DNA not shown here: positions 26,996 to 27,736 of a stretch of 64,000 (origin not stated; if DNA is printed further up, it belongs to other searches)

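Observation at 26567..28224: Compact lower-GC cassette: two tandem DUF488 paralogs plus an unknown 207-aa protein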

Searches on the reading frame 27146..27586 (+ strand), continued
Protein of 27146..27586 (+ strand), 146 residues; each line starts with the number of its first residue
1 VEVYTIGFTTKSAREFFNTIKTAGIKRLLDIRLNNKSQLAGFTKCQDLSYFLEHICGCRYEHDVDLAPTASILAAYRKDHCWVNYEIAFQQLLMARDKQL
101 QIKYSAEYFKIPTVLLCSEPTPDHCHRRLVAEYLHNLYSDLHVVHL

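Call 68: find_homologous_proteins(query=window:27146-27583:+, max_evalue=0.00001)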
Query window:27146-27583:+ (146 aa): 3547 proteins with E <= 0.00001 among 3581 candidates; the best 120 are listed.
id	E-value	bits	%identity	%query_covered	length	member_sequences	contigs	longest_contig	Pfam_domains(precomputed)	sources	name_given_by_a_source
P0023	2.2e-94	331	99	100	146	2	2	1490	PF04343.19,PF22751.2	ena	-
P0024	2.2e-59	217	66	100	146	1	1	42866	PF04343.19,PF22751.2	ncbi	ncbi:MAG: DUF488 domain-containing protein [Armatimonadota bacterium]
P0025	1.1e-57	212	64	100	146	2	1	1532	PF04343.19,PF22751.2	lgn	-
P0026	1.6e-56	208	62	100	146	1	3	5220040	PF04343.19,PF22751.2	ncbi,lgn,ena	-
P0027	1.5e-48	182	59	100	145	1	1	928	PF04343.19,PF22751.2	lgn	-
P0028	1.7e-48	182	60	100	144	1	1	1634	PF04343.19,PF22751.2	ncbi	-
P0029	4.3e-48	181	60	100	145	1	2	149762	PF04343.19,PF22751.2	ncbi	-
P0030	4.2e-47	178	59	100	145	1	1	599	PF04343.19,PF22751.2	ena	-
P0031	4.8e-47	178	56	100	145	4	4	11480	PF04343.19,PF22751.2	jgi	jgi:uncharacterized protein (DUF488 family)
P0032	5.8e-47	177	57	100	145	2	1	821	PF04343.19,PF22751.2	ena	-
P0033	6.1e-47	177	56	100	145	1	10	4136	PF04343.19,PF22751.2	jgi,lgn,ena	jgi:uncharacterized protein (DUF488 family)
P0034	9.6e-47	177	56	100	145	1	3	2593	PF04343.19,PF22751.2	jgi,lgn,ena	-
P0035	1.1e-46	176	56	100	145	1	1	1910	PF04343.19,PF22751.2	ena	-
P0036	1.2e-46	176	58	100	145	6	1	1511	PF04343.19,PF22751.2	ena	-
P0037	1.8e-46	176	56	100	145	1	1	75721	PF04343.19,PF22751.2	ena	-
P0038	2.4e-46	175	58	100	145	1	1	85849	PF04343.19,PF22751.2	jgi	jgi:uncharacterized protein (DUF488 family)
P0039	2.5e-46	175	58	100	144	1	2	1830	PF04343.19,PF22751.2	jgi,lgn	-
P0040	2.5e-46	175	56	100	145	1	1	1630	PF04343.19,PF22751.2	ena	-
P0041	2.6e-46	175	56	100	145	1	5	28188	PF04343.19,PF22751.2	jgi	jgi:uncharacterized protein (DUF488 family)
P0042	3.5e-46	175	56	100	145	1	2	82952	PF04343.19,PF22751.2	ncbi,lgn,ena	-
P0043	3.7e-46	175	55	100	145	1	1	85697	PF04343.19,PF22751.2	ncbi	-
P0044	3.8e-46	175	58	100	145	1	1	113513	PF04343.19,PF22751.2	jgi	jgi:uncharacterized protein (DUF488 family)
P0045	4.4e-46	174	54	100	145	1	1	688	PF04343.19,PF22751.2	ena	-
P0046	5.6e-46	174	56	100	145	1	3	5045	PF04343.19,PF22751.2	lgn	-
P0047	6.4e-46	174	58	100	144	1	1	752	PF04343.19,PF22751.2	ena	-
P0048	6.5e-46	174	56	100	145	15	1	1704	PF04343.19,PF22751.2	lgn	-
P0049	6.7e-46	174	57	100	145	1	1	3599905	PF04343.19,PF22751.2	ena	-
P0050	7.0e-46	174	57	100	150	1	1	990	PF04343.19,PF22751.2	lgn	-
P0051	7.1e-46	174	57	100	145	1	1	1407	PF04343.19,PF22751.2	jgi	jgi:uncharacterized protein (DUF488 family)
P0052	7.3e-46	174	56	99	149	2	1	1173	PF04343.19,PF22751.2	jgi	jgi:uncharacterized protein (DUF488 family)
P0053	7.4e-46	174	56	100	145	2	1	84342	PF04343.19,PF22751.2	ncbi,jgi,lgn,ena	-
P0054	7.5e-46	174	58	100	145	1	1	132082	PF04343.19,PF22751.2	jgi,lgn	jgi:uncharacterized protein (DUF488 family)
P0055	8.0e-46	174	58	100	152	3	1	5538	PF04343.19,PF22751.2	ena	-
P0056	8.5e-46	173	56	100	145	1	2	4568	PF04343.19,PF22751.2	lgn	-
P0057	9.4e-46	173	58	100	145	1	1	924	PF04343.19,PF22751.2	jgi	jgi:uncharacterized protein (DUF488 family)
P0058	9.4e-46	173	56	100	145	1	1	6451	PF04343.19,PF22751.2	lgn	-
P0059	9.6e-46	173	57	100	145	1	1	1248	PF04343.19,PF22751.2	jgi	jgi:uncharacterized protein (DUF488 family)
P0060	1.1e-45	173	59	100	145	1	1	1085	PF04343.19,PF22751.2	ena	-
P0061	1.4e-45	173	58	100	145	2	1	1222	PF04343.19,PF22751.2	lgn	-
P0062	1.4e-45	173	56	100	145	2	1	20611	PF04343.19,PF22751.2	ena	-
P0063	1.8e-45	172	56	100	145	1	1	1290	PF04343.19,PF22751.2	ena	-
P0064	1.9e-45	172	58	100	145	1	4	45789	PF04343.19,PF22751.2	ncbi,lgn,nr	ncbi:MAG: DUF488 domain-containing protein [Deltaproteobacteria bacterium]|nr:DUF488 domain-containi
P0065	1.9e-45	172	56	100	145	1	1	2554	PF04343.19,PF22751.2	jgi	jgi:uncharacterized protein (DUF488 family)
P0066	2.0e-45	172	56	100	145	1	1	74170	PF04343.19,PF22751.2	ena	-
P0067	2.4e-45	172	56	100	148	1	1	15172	PF04343.19,PF22751.2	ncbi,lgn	-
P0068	2.6e-45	172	55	100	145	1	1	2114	PF04343.19,PF22751.2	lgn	-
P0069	2.6e-45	172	56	100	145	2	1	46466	PF04343.19,PF22751.2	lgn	-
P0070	2.7e-45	172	55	100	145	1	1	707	PF04343.19,PF22751.2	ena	-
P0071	2.9e-45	172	56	100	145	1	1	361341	PF04343.19,PF22751.2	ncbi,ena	-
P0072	3.1e-45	172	55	100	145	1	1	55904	PF04343.19,PF22751.2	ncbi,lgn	-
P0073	3.6e-45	171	56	100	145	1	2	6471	PF04343.19,PF22751.2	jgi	jgi:uncharacterized protein (DUF488 family)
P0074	4.1e-45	171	56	100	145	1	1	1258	PF04343.19,PF22751.2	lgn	-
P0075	4.3e-45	171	56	100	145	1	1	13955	PF04343.19,PF22751.2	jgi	jgi:uncharacterized protein (DUF488 family)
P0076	4.4e-45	171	57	100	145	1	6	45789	PF04343.19,PF22751.2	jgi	-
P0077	4.8e-45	171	56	100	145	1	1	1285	PF04343.19,PF22751.2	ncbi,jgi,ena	jgi:uncharacterized protein (DUF488 family)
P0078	5.8e-45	171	56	100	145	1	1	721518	PF04343.19,PF22751.2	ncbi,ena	-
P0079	6.1e-45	171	58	97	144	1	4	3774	PF04343.19,PF22751.2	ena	-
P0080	6.5e-45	171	56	100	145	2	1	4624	PF04343.19,PF22751.2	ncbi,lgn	ncbi:MAG TPA: DUF488 domain-containing protein [Phycisphaerae bacterium]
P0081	6.6e-45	171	56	100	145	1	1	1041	PF04343.19,PF22751.2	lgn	-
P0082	7.0e-45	170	56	100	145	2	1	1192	PF04343.19,PF22751.2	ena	-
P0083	7.0e-45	170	55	100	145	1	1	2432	PF04343.19,PF22751.2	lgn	-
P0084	7.2e-45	170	56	100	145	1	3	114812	PF04343.19,PF22751.2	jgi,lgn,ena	-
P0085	7.4e-45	170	58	100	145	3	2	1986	PF04343.19,PF22751.2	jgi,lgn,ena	jgi:uncharacterized protein (DUF488 family)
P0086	7.5e-45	170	56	100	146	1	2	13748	PF04343.19,PF22751.2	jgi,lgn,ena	-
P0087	8.4e-45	170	56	100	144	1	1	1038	PF04343.19,PF22751.2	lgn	-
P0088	9.1e-45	170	54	100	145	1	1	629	PF04343.19,PF22751.2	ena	-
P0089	9.1e-45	170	56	99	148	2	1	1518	PF04343.19,PF22751.2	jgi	jgi:uncharacterized protein (DUF488 family)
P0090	9.2e-45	170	56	100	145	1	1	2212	PF04343.19,PF22751.2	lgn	-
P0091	9.4e-45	170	57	100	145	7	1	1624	PF04343.19,PF22751.2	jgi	jgi:uncharacterized protein (DUF488 family)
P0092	1.0e-44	170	59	100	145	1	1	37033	PF04343.19,PF22751.2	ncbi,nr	ncbi:MAG: DUF488 domain-containing protein [Deltaproteobacteria bacterium]|nr:DUF488 domain-containi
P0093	1.1e-44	170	58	100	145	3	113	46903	PF04343.19,PF22751.2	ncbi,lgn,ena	-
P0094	1.1e-44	170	55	100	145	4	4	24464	PF04343.19,PF22751.2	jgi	-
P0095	1.1e-44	170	55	100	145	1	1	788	PF04343.19,PF22751.2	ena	-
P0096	1.1e-44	170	56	100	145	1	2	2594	PF04343.19,PF22751.2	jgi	jgi:uncharacterized protein (DUF488 family)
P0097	1.1e-44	170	55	100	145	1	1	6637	PF04343.19,PF22751.2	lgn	-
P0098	1.2e-44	170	56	100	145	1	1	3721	PF04343.19,PF22751.2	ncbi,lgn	-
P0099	1.2e-44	170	57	100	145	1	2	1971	PF04343.19,PF22751.2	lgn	-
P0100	1.3e-44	170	55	100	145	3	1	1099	PF04343.19,PF22751.2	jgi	jgi:uncharacterized protein (DUF488 family)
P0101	1.4e-44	170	55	100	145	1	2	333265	PF04343.19,PF22751.2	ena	-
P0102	1.5e-44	169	56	100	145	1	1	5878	PF04343.19,PF22751.2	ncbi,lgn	ncbi:MAG: DUF488 family protein [Nitrospiraceae bacterium]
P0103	1.5e-44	169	54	100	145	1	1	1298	PF04343.19,PF22751.2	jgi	jgi:uncharacterized protein (DUF488 family)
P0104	1.7e-44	169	56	100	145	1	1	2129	PF04343.19,PF22751.2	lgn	-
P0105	1.8e-44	169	54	100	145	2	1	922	PF04343.19,PF22751.2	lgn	-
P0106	1.8e-44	169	54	100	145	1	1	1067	PF04343.19,PF22751.2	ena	-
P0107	1.9e-44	169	56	100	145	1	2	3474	PF04343.19,PF22751.2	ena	-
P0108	1.9e-44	169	56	99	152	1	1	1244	PF04343.19,PF22751.2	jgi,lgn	jgi:uncharacterized protein (DUF488 family)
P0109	1.9e-44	169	56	100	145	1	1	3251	PF04343.19,PF22751.2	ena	-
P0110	2.2e-44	169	58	100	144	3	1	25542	PF04343.19,PF22751.2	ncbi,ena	-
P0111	2.5e-44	169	55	100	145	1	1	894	PF04343.19,PF22751.2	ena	-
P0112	2.6e-44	169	57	100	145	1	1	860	PF04343.19,PF22751.2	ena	-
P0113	2.6e-44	169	57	100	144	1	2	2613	PF04343.19,PF22751.2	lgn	-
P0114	2.7e-44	169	57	100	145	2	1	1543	PF04343.19,PF22751.2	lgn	-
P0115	2.8e-44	169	55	100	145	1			PF04343.19,PF22751.2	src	-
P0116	2.8e-44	169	54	100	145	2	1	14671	PF04343.19,PF22751.2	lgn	-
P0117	2.9e-44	169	56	100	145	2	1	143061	PF04343.19,PF22751.2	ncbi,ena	-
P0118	2.9e-44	169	55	100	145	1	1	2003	PF04343.19,PF22751.2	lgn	-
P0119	2.9e-44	169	56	100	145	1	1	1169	PF04343.19,PF22751.2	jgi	jgi:uncharacterized protein (DUF488 family)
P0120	2.9e-44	168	57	100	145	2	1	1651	PF04343.19,PF22751.2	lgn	-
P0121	2.9e-44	168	55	100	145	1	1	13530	PF04343.19,PF22751.2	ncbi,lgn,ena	-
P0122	3.1e-44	168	55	100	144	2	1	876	PF04343.19,PF22751.2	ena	-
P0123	3.2e-44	168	55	100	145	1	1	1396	PF04343.19,PF22751.2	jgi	jgi:uncharacterized protein (DUF488 family)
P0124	3.2e-44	168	56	100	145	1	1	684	PF04343.19,PF22751.2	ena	-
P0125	3.4e-44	168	54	100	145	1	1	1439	PF04343.19,PF22751.2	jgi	jgi:uncharacterized protein (DUF488 family)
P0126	3.5e-44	168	57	100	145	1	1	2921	PF04343.19,PF22751.2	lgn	-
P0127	3.6e-44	168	56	100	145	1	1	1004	PF04343.19,PF22751.2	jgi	jgi:uncharacterized protein (DUF488 family)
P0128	3.6e-44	168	54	100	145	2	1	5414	PF04343.19,PF22751.2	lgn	-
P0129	3.7e-44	168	53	100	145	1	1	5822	PF04343.19,PF22751.2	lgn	-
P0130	3.7e-44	168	56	100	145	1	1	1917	PF04343.19,PF22751.2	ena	-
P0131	3.7e-44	168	56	100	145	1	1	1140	PF04343.19,PF22751.2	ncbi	-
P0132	3.9e-44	168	54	100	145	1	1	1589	PF04343.19,PF22751.2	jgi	jgi:uncharacterized protein (DUF488 family)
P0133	4.0e-44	168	55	100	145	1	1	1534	PF04343.19,PF22751.2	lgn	-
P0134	4.0e-44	168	54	100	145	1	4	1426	PF04343.19,PF22751.2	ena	-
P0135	4.3e-44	168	57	100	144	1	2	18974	PF04343.19,PF22751.2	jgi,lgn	jgi:uncharacterized protein (DUF488 family)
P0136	4.6e-44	168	56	100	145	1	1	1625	PF04343.19,PF22751.2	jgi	jgi:uncharacterized protein (DUF488 family)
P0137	4.6e-44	168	54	100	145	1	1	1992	PF04343.19,PF22751.2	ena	-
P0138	4.7e-44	168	56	100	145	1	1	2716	PF04343.19,PF22751.2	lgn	-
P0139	4.9e-44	168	56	100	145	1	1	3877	PF04343.19,PF22751.2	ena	-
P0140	4.9e-44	168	53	100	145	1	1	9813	PF04343.19,PF22751.2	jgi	-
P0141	5.7e-44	168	55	100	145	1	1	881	PF04343.19,PF22751.2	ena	-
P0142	5.7e-44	168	57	97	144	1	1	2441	PF04343.19,PF22751.2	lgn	-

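Call 70: find_encoding_contigs(protein=P0026, flank=8000, max_places=1)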
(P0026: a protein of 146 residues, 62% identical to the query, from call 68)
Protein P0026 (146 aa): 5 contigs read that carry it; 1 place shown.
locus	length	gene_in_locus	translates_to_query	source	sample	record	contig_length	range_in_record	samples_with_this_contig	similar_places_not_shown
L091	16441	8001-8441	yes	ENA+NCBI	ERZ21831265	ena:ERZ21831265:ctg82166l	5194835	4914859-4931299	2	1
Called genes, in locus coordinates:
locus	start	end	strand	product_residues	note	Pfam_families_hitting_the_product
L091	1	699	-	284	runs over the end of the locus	PF01145:Band_7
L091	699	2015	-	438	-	PF25145:NfeD1b_N, PF24961:NfeD_membrane, PF01957:NfeD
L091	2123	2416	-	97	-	-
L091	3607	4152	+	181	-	PF01288:HPPK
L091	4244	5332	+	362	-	PF01208:URO-D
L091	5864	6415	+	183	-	-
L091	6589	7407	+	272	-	PF00756:Esterase (faint), PF07859:Abhydrolase_3 (weak), PF00326:Peptidase_S9, PF00561:Abhydrolase_1, PF12146:Hydrolase_4 (weak)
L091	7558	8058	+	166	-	PF04343:DUF488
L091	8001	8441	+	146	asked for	PF04343:DUF488, PF22751:DUF488-N3a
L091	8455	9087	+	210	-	PF22557:DuOB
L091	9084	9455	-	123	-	PF02261:Asp_decarbox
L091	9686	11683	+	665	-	PF02449:Glyco_hydro_42, PF08532:Glyco_hydro_42M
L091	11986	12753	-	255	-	PF02621:VitK2_biosynth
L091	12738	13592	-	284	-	PF01040:UbiA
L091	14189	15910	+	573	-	-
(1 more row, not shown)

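Call 71: find_encoding_contigs(protein=P0024, flank=8000, max_places=1)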
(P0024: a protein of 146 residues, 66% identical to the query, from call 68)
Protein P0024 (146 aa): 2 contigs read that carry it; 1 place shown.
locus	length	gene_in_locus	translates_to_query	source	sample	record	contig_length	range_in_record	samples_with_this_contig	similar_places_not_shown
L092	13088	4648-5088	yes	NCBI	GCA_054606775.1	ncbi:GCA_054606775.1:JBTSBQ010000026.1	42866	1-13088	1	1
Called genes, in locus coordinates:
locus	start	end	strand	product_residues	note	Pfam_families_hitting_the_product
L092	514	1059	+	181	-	PF01288:HPPK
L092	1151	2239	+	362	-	PF01208:URO-D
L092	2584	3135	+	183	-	-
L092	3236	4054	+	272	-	PF00756:Esterase (faint), PF07859:Abhydrolase_3 (weak), PF00561:Abhydrolase_1, PF00326:Peptidase_S9, PF12146:Hydrolase_4 (weak)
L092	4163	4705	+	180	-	PF04343:DUF488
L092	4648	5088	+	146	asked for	PF04343:DUF488, PF22751:DUF488-N3a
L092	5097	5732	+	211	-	PF22557:DuOB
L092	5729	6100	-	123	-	PF02261:Asp_decarbox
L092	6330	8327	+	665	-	PF02449:Glyco_hydro_42, PF08532:Glyco_hydro_42M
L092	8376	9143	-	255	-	PF02621:VitK2_biosynth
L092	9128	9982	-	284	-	PF01040:UbiA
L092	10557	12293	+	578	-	-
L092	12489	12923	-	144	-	PF07681:DoxX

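Call 78: predict_structure(alignment_id=A4)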
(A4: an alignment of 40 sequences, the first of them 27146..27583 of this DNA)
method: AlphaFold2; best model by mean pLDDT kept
length: 146 residues; sequences in the alignment: 40
mean_pLDDT: 89.8   pTM: 0.84
mean pLDDT of the five models: 89.8, 89.6, 89.2, 88.9, 87.8
residues with pLDDT >= 90: 106; 70-90: 29; 50-70: 11; < 50: 0
segments of 3 or more residues with pLDDT < 50: none
pLDDT, mean of each block of 10 residues (from residue 1): 85 89 96 73 74 94 95 95 96 97 95 88 87 94 92
secondary structure, 60 per line:
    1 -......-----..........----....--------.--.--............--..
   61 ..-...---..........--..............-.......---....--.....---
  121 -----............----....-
elements in order: E2-7 H13-22 E27-30 H45-56 E59-62 H70-79 H82-95 H97-103 H107-110 E113-117 H126-137 E142-145

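Call 89: find_related_loci(query=A4, collection=viral_contigs, flank=5000)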
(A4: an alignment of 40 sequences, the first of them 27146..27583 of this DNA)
Query A4 (146 aa) in viral_contigs; peptide patterns used: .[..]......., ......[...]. (x = any residue, [..] = any of these).
129 stretches matched a pattern; 71 encode a relative of the query (tblastn E <= 1e-3); 71 distinct loci.
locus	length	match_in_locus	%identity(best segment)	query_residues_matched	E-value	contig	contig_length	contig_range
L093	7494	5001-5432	52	1-146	4e-43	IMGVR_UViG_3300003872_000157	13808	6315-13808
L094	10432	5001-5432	52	1-146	1e-42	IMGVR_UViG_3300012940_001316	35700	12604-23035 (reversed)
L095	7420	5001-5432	51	1-146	2e-42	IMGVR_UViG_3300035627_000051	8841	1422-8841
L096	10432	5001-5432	51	1-146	2e-42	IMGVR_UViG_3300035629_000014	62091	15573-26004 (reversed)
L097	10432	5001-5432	52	1-146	6e-41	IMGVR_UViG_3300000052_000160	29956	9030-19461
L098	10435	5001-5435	48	1-146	3e-40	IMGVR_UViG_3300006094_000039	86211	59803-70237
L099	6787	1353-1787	49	1-146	1e-39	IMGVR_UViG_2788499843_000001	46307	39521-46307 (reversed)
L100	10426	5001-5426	50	3-146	6e-38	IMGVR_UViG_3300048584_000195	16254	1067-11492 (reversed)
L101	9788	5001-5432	49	1-146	4e-37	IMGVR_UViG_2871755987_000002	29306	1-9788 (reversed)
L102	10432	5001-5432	49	1-146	4e-37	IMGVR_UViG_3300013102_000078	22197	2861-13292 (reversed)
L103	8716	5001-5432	48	1-146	3e-36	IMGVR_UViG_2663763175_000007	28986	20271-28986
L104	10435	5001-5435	46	1-146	4e-36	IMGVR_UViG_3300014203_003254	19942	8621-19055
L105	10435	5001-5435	49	1-146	1e-35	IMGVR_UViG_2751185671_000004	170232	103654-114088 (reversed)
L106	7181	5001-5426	46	1-144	5e-36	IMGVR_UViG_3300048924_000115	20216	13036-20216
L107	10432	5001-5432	47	1-146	8e-36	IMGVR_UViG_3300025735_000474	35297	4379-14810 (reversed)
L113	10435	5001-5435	48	1-146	4e-35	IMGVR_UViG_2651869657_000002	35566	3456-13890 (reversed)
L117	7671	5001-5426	44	1-144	7e-35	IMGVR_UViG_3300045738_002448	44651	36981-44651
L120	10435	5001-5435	45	1-146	5e-34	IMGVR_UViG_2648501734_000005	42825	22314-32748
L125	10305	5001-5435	45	1-146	7e-33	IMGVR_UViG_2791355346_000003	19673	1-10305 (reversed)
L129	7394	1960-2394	43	1-146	3e-31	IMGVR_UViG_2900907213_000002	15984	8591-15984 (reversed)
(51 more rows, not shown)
